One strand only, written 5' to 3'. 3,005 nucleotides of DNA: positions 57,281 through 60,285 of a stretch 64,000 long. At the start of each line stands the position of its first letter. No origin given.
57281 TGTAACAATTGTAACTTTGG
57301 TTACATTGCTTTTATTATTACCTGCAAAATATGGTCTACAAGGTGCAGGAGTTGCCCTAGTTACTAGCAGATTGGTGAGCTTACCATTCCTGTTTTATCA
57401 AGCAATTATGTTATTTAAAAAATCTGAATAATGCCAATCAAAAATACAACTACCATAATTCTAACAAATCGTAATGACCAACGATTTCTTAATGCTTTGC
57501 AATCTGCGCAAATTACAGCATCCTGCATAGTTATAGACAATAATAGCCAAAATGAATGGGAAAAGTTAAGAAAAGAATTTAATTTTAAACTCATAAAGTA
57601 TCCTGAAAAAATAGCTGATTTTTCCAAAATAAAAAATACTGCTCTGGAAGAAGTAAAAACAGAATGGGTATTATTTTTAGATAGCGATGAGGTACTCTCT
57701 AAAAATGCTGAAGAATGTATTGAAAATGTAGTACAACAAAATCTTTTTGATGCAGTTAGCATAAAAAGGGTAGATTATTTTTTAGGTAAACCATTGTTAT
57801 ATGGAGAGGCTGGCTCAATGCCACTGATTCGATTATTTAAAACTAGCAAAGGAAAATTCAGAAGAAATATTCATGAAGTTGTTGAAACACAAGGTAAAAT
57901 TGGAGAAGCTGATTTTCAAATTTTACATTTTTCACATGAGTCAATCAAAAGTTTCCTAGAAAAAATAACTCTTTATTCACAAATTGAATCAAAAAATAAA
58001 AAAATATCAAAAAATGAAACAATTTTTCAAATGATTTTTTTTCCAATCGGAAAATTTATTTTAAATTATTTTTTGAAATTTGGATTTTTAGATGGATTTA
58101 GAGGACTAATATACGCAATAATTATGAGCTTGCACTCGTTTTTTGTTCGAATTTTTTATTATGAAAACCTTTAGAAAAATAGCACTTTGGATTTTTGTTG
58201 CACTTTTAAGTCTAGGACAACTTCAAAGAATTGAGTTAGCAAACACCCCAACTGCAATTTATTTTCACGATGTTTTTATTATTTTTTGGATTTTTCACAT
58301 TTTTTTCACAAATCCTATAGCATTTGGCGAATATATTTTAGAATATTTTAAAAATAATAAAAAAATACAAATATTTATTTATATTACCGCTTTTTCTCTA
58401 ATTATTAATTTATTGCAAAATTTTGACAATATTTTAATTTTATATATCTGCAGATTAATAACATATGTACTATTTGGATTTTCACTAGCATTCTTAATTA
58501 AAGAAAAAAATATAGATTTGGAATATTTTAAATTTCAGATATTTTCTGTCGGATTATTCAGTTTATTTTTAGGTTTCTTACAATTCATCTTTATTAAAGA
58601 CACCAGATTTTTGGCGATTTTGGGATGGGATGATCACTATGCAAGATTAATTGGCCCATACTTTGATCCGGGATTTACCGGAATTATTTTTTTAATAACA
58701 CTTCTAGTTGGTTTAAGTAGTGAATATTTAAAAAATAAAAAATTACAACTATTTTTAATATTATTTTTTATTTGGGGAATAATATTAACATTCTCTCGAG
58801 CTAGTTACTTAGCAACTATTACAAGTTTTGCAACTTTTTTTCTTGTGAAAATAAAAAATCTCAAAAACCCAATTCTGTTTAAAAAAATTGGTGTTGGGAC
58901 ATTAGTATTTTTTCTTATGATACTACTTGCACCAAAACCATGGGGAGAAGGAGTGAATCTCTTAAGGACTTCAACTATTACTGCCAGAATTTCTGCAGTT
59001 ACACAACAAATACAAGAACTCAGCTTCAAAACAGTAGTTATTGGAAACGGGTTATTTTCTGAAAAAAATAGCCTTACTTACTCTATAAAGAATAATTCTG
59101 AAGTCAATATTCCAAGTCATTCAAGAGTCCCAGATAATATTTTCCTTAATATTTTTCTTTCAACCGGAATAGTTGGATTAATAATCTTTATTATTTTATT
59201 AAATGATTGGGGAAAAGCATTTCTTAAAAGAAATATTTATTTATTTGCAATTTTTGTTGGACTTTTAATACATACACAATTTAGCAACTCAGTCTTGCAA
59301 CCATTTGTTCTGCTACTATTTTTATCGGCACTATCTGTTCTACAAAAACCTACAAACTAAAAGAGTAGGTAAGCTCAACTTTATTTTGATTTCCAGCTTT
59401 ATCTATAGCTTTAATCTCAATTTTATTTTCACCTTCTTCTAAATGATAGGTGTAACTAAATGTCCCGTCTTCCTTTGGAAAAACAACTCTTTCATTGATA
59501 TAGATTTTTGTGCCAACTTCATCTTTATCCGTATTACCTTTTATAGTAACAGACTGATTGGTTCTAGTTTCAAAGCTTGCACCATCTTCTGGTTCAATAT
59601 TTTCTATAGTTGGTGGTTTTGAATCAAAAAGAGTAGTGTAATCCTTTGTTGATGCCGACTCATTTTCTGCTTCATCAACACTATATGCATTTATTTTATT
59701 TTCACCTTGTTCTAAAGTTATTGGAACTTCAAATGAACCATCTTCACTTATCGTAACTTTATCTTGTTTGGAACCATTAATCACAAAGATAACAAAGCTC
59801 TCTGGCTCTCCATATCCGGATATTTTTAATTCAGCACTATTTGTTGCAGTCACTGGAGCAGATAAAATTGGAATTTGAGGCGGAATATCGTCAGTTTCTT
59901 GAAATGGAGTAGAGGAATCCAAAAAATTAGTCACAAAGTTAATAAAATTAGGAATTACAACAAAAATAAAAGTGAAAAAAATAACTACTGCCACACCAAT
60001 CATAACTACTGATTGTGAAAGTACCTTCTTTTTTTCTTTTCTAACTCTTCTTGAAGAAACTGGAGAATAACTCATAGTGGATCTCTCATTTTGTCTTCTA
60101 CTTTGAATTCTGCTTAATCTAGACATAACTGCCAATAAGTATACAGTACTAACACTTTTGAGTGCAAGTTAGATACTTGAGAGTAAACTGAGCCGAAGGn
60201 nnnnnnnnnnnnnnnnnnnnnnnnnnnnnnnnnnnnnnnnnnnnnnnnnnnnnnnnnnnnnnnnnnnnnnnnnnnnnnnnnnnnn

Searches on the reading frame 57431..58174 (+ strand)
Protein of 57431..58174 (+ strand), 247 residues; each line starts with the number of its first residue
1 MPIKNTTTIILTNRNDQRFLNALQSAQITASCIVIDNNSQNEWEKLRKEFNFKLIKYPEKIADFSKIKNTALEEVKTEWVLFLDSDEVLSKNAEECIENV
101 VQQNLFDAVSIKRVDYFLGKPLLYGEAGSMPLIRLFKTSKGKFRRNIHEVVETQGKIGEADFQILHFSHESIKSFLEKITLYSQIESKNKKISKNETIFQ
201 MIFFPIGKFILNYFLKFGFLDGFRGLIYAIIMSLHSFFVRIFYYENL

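Call 21: search_protein_families(library=pfam, proteins=[window:57431-58174:+], max_evalue=0.1)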
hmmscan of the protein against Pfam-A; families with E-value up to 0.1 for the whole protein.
window:57431-58174:+ (247 aa): 2 families
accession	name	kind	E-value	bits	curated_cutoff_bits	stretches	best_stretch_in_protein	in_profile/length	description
PF00535.33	Glycos_transf_2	-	1.1e-07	32.3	23.3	1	31-122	29-124/168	Glycosyl transferase family 2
PF13704.12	Glyco_tranf_2_4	-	0.001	20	27.5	1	18-90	9-85/98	Glycosyl transferase family 2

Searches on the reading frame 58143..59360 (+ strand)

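Call 21: search_protein_families(library=pfam, proteins=[window:58143-59360:+], max_evalue=0.1)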
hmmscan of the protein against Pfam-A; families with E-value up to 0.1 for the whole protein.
window:58143-59360:+ (405 aa): 1 family
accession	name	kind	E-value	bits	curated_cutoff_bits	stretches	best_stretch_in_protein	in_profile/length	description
PF04932.20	Wzy_C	-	1.9e-09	37.9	31.7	1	205-350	2-149/149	O-Antigen ligase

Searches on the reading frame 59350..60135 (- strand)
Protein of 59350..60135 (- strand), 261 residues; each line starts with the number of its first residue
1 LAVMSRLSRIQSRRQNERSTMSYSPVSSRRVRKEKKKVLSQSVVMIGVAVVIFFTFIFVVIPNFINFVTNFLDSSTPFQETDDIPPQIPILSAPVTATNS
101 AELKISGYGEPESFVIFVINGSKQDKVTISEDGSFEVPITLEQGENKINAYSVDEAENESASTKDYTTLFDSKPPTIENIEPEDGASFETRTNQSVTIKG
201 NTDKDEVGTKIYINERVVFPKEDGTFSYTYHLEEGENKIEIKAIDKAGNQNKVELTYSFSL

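Call 21: search_protein_families(library=pfam, proteins=[window:59350-60135:-], max_evalue=0.1)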
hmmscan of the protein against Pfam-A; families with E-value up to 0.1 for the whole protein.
window:59350-60135:- (261 aa): 13 families
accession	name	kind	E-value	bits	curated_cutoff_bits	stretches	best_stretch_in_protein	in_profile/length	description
PF09136.16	Glucodextran_B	-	1.4e-19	70.2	27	2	181-256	7-78/83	Glucodextranase, domain B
PF17936.7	Big_6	-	6.6e-10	39.5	27.6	1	97-164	9-78/83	Bacterial Ig domain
PF19077.6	Big_13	-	3.6e-09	37.5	27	2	198-256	33-97/102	Bacterial Ig-like domain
PF12733.13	Cadherin-like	-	4.2e-07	30.8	24.2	1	190-251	24-79/89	Cadherin-like beta sandwich domain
PF16370.11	MetallophosC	-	0.00023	21.7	29.7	0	217-250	134-167/168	C terminal of Calcineurin-like phosphoesterase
PF19841.4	GldN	-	0.00061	19.9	23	1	113-228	34-116/228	Gliding motility associated protein GldN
PF17957.7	Big_7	-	0.0062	17.6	24.1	1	175-238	1-67/70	Bacterial Ig domain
PF07495.19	Y_Y_Y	-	0.0096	16.2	26.6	1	211-259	15-62/65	Y_Y_Y domain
PF13754.12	Big_3_4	-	0.023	15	27.3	0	231-253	30-52/106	Domain of unknown function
PF17996.7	CE2_N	-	0.032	14.7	27.9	0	101-161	31-91/108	Carbohydrate esterase 2 N-terminal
PF01080.22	Presenilin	-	0.039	13.1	34.3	1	9-75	29-97/408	Presenilin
PF20126.4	TumE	-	0.057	13.9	23.4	0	208-251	6-48/81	Toxin TumE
PF12044.14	Metallopep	-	0.068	12.2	27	0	192-257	14-87/427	Putative peptidase family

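Call 25: find_encoding_contigs(protein=window:59350-60135:-, flank=3000, max_places=10)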
Protein window:59350-60135:- (261 aa): no gene with exactly this product is on record in the collection.
